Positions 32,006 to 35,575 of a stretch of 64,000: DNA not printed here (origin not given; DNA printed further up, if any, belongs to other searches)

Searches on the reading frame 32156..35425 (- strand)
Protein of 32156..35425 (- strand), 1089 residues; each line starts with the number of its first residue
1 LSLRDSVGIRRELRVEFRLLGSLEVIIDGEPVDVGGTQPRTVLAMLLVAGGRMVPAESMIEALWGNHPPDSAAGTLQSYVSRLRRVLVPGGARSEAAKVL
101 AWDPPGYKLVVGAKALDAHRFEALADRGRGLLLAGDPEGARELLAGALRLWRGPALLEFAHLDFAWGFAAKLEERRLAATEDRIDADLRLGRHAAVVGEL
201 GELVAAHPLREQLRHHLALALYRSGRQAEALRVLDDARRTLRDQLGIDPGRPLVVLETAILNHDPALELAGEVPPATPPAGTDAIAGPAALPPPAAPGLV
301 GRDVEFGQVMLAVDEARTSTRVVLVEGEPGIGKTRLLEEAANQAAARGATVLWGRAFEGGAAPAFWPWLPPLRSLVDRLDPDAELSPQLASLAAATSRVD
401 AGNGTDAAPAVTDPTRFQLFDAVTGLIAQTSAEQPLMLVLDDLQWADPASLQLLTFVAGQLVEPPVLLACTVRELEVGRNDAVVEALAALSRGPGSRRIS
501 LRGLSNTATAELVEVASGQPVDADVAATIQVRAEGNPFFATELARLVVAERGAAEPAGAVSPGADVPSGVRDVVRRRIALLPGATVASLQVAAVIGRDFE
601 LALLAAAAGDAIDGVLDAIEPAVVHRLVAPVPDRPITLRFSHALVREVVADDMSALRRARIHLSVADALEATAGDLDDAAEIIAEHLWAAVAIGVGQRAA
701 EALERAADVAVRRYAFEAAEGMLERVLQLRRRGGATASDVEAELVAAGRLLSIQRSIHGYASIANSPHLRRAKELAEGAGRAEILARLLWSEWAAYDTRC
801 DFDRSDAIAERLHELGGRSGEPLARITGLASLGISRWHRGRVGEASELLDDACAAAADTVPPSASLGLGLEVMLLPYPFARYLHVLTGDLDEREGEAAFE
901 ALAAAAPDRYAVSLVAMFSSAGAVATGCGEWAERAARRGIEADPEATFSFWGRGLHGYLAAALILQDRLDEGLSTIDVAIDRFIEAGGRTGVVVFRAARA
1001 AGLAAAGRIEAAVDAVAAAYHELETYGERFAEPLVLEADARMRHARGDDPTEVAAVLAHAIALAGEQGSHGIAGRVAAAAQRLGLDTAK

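Call 47: search_protein_families(library=pfam, proteins=[window:32156-35425:-], max_evalue=0.00001)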
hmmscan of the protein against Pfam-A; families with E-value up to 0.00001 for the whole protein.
window:32156-35425:- (1089 aa): 3 families
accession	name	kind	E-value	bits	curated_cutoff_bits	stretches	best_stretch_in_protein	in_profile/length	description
PF03704.23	BTAD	-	3.8e-43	147.8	22.1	1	116-261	1-146/146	Bacterial transcriptional activator domain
PF13191.12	AAA_16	-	6.4e-26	92.3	32.6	1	299-466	2-164/167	AAA ATPase domain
PF00486.34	Trans_reg_C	-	2e-06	28.2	26.2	1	40-94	11-64/77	Transcriptional regulatory protein, C terminal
